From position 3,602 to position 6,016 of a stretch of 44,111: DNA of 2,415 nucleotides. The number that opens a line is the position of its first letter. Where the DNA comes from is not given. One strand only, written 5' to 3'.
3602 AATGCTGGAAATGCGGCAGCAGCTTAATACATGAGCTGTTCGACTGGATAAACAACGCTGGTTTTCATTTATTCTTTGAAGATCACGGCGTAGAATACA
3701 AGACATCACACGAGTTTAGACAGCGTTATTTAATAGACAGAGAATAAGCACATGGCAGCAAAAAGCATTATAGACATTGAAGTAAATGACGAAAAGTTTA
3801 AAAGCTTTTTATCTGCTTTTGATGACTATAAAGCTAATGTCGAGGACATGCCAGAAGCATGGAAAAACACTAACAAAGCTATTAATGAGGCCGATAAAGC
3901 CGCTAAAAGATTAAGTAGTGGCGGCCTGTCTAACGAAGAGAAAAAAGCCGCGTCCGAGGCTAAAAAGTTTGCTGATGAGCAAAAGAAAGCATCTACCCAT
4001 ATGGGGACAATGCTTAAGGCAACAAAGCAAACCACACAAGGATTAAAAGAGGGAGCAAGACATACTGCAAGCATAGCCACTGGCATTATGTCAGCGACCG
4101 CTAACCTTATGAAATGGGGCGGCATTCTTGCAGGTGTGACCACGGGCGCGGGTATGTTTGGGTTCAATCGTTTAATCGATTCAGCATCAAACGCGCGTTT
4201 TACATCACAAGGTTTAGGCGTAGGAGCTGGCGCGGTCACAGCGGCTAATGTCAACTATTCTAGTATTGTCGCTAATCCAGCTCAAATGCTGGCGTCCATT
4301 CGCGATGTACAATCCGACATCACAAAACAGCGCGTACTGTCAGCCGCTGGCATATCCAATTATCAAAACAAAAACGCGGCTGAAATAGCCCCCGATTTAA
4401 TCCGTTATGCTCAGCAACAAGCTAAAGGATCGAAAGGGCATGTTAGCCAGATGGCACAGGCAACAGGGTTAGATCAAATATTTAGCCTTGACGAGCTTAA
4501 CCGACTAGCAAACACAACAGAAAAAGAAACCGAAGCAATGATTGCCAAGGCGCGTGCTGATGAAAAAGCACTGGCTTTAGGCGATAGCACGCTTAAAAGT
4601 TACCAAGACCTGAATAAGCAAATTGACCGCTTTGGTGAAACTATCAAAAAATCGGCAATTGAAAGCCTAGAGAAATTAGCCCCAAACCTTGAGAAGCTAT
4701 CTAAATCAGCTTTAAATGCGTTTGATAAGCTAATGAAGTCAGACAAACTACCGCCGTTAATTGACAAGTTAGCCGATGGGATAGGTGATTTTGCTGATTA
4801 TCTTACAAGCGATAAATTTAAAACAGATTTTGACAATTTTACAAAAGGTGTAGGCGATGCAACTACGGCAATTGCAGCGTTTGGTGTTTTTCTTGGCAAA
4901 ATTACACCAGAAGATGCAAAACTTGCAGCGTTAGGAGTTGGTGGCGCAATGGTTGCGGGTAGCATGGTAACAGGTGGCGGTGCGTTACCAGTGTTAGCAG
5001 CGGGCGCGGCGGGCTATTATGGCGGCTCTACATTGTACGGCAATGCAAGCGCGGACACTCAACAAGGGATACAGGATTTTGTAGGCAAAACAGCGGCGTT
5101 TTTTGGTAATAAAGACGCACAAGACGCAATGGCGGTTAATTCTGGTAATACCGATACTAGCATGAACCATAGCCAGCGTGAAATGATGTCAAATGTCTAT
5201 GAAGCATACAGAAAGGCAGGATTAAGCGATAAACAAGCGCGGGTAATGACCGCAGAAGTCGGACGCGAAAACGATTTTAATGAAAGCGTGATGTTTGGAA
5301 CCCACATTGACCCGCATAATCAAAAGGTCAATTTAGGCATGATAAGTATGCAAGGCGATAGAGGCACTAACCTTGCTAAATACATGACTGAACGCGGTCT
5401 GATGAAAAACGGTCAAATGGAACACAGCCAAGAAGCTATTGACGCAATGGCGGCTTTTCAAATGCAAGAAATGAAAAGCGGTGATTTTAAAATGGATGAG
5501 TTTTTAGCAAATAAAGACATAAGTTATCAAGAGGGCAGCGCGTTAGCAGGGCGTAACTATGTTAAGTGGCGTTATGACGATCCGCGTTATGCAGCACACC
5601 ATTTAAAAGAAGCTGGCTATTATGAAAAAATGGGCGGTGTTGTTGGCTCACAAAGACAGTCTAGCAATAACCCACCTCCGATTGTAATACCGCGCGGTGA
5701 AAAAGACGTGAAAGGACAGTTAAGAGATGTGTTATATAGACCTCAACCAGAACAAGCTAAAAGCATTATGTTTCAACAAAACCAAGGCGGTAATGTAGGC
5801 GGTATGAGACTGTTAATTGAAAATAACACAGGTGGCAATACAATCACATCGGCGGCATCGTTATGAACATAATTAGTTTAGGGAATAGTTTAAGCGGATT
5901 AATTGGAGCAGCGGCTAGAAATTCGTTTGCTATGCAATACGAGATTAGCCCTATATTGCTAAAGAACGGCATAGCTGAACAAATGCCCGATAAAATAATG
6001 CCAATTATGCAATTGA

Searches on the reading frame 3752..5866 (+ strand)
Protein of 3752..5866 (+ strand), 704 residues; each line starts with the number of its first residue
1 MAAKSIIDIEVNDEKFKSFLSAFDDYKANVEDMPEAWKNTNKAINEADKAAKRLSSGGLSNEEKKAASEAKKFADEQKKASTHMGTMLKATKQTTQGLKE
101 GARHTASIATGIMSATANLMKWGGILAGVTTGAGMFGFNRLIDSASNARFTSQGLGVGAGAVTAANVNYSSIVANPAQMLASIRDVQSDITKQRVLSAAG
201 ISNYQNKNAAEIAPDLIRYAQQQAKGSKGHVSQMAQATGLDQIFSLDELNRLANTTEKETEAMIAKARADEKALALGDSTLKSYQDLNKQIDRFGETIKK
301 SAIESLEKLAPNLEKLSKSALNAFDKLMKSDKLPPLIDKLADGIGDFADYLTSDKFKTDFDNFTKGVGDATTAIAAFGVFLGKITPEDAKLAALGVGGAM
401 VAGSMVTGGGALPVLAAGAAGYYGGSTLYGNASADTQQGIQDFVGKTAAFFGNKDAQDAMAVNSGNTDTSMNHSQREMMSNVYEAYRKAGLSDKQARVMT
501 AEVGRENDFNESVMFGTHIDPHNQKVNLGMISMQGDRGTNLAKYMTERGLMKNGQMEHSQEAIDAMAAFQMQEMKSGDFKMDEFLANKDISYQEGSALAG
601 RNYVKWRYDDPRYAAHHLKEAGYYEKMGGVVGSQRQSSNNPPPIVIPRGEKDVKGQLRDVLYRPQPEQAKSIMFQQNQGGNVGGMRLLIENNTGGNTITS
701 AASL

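Call 97: search_protein_families(library=phrogs, proteins=[window:3752-5866:+], max_evalue=0.00001)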
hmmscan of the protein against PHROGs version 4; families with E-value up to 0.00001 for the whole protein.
window:3752-5866:+ (704 aa): 3 families
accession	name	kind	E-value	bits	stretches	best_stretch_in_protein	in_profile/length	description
phrog_7694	-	unknown function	3.7e-55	188.9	1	1-487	3-502/675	-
phrog_19273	-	unknown function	3.4e-24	84.2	1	467-584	725-842/4846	-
phrog_6922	-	unknown function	3.1e-21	76.7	1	459-609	469-624/768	-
